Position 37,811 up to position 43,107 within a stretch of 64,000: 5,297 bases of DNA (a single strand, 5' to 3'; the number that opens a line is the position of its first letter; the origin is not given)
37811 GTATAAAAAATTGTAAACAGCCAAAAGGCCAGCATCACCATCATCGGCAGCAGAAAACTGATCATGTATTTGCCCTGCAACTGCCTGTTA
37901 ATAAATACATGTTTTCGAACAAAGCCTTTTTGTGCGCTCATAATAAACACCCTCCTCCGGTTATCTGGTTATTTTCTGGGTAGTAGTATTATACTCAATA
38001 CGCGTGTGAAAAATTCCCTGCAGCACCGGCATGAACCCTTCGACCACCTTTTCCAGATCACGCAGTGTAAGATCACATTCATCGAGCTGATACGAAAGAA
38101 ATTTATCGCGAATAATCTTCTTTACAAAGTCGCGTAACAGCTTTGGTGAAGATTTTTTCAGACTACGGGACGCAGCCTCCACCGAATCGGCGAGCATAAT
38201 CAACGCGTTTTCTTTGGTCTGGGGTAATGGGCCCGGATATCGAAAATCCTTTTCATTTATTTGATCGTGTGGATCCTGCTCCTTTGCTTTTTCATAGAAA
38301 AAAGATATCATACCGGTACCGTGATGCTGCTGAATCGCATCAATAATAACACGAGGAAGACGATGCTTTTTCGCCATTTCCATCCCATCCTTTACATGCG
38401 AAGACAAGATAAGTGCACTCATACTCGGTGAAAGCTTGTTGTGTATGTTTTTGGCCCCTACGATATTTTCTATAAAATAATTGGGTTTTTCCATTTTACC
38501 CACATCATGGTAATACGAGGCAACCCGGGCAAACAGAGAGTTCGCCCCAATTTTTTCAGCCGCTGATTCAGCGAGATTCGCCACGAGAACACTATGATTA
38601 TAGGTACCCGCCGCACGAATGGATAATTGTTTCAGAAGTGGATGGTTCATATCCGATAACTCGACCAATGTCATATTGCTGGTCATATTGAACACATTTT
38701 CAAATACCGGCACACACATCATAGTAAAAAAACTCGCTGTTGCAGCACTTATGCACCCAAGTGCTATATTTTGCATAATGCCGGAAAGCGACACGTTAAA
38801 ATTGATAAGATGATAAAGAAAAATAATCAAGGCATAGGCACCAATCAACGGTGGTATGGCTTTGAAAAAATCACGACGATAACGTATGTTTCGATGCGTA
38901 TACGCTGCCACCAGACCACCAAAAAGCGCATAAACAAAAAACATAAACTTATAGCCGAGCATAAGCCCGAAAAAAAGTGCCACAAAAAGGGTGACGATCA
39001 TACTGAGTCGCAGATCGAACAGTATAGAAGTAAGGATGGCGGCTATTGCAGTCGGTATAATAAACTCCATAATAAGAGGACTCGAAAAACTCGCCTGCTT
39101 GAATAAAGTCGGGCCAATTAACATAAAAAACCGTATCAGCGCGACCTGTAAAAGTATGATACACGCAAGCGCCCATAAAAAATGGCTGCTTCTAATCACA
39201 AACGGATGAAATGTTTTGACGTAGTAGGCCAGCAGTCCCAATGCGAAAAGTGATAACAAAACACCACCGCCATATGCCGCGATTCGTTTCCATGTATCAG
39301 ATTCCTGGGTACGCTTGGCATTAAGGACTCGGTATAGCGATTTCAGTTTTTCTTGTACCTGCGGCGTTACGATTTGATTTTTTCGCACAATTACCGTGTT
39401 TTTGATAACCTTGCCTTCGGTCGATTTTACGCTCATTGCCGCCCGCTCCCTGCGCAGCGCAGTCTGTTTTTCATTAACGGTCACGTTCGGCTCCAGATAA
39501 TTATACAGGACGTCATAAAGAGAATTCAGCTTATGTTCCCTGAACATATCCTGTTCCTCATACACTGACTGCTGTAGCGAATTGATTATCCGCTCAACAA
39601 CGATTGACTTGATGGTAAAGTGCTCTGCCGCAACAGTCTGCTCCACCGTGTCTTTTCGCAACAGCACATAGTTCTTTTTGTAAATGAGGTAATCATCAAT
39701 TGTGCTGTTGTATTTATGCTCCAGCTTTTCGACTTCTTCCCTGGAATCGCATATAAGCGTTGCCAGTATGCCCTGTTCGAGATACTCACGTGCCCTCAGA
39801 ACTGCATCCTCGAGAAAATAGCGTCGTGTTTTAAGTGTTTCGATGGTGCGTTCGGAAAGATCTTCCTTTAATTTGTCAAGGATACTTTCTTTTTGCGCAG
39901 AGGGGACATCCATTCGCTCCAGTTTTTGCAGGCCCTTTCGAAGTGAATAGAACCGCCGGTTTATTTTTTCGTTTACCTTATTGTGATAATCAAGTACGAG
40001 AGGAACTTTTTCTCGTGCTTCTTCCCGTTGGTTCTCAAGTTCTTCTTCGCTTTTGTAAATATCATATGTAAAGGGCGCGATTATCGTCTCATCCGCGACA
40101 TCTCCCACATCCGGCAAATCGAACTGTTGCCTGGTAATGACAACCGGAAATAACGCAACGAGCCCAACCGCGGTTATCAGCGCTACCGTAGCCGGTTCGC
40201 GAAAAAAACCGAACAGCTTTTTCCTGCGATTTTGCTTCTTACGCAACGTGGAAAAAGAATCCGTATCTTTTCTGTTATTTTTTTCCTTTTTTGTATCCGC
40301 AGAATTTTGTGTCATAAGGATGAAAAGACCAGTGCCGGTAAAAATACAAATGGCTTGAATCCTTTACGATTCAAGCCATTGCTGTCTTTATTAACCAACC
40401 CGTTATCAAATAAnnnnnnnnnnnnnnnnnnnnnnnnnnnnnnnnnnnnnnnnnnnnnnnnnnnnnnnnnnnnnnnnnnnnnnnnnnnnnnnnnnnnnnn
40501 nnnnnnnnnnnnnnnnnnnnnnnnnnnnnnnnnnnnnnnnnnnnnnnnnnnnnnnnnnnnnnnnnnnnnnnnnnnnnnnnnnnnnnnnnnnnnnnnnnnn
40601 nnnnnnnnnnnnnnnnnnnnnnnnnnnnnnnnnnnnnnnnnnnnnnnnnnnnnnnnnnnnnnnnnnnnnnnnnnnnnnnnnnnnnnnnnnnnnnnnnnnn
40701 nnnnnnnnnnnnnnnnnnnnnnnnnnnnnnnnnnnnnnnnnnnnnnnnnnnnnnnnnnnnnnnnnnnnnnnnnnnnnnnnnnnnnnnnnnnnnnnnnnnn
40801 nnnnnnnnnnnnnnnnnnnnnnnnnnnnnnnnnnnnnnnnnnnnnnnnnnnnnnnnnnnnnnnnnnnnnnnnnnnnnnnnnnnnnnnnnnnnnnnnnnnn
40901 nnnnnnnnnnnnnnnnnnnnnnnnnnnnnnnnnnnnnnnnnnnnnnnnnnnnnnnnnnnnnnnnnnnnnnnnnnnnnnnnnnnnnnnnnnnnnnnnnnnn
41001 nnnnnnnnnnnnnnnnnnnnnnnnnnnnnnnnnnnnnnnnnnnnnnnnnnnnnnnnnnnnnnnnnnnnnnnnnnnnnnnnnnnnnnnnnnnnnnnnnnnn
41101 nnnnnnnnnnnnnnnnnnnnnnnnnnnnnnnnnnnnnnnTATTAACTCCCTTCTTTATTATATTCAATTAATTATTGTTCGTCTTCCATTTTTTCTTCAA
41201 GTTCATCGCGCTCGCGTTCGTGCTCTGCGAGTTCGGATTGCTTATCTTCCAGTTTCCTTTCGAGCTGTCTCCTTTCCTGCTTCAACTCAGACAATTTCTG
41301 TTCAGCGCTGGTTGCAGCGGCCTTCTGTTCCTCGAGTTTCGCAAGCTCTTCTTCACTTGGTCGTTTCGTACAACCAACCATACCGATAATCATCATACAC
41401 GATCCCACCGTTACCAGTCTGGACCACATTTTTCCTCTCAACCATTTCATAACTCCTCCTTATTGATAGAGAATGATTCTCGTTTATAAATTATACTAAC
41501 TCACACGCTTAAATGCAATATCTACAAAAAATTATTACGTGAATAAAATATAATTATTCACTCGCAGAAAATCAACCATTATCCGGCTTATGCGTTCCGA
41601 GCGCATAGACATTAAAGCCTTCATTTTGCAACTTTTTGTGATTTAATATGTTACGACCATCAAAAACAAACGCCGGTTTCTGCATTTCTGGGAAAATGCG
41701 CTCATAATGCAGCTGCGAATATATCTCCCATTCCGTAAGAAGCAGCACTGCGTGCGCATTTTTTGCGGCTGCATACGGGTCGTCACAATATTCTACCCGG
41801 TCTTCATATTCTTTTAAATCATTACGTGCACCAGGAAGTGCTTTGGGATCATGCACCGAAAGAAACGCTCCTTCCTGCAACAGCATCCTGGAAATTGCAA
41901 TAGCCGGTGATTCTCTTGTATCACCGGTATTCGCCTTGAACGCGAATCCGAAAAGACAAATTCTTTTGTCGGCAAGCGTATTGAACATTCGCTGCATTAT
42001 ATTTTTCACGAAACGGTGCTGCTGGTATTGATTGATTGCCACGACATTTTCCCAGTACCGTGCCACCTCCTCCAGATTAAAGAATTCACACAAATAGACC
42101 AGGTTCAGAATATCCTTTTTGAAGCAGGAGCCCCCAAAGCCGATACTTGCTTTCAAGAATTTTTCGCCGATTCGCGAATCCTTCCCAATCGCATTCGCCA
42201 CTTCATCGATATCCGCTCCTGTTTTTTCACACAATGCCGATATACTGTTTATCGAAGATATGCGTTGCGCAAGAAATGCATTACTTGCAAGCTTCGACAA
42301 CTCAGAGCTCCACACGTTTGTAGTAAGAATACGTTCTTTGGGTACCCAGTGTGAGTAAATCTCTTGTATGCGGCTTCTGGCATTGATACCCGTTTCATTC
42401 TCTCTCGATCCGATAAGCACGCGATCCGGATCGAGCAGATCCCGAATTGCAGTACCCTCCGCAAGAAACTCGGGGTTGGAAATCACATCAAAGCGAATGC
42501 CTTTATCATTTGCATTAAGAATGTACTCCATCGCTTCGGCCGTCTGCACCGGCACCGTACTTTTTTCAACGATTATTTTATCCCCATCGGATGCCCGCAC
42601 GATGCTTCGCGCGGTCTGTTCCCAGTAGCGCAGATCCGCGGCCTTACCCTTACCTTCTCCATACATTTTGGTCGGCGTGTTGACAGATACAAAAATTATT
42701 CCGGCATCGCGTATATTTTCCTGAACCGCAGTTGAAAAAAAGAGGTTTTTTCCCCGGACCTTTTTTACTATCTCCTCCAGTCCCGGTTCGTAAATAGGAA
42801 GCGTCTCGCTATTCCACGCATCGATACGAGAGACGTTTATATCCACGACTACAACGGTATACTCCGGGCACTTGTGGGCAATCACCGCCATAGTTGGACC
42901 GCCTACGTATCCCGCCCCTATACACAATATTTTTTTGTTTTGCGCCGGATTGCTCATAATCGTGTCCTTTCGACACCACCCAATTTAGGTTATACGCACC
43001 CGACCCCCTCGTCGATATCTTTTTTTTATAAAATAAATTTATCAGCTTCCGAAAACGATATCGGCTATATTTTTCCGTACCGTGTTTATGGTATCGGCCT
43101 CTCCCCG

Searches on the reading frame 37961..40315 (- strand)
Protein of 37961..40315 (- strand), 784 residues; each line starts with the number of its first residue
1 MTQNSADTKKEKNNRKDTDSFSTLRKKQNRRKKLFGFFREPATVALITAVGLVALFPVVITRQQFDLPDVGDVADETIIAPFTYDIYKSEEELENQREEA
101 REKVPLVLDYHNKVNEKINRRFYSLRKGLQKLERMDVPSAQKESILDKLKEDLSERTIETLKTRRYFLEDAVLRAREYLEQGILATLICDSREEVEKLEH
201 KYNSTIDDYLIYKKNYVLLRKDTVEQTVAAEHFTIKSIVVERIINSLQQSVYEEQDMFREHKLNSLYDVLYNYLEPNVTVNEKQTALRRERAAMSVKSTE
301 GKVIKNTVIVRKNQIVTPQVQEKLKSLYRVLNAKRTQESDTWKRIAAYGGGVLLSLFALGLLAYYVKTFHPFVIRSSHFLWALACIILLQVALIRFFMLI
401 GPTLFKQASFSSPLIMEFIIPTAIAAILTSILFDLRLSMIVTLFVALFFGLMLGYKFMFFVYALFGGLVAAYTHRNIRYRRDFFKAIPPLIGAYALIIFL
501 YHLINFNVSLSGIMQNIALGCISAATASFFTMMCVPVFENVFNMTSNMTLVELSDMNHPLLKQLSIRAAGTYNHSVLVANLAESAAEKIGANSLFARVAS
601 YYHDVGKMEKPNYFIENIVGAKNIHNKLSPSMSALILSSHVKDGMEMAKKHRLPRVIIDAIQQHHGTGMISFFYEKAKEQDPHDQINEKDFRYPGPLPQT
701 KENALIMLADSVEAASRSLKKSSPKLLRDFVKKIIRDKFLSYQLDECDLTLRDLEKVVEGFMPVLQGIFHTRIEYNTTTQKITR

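Call 59: search_protein_families(library=pfam, proteins=[window:37961-40315:-], max_evalue=0.00001)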
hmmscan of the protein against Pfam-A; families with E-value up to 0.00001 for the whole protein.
window:37961-40315:- (784 aa): 3 families
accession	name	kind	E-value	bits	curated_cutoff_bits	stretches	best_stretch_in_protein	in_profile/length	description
PF07697.16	7TMR-HDED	-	2.3e-29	103.4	27.6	1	70-328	2-221/224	7TM-HD extracellular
PF07698.17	7TM-7TMR_HD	-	1.1e-25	91.1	29.4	1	347-546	3-190/190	7TM receptor with intracellular HD hydrolase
PF01966.28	HD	-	4.9e-17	62.7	22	1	571-714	1-115/116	HD domain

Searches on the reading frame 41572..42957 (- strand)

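Call 59: search_protein_families(library=pfam, proteins=[window:41572-42957:-], max_evalue=0.00001)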
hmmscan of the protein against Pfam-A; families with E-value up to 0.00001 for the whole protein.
window:41572-42957:- (461 aa): 3 families
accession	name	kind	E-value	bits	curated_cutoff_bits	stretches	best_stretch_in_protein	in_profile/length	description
PF03721.20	UDPG_MGDP_dh_N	-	1.4e-60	204.6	27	1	9-190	2-181/187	UDP-glucose/GDP-mannose dehydrogenase family, NAD binding domain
PF00984.24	UDPG_MGDP_dh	-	2.3e-31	108.2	25.4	1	216-310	1-93/94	UDP-glucose/GDP-mannose dehydrogenase family, central domain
PF03720.21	UDPG_MGDP_dh_C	-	8.7e-30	103.6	30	1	335-439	2-102/103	UDP-glucose/GDP-mannose dehydrogenase family, UDP binding domain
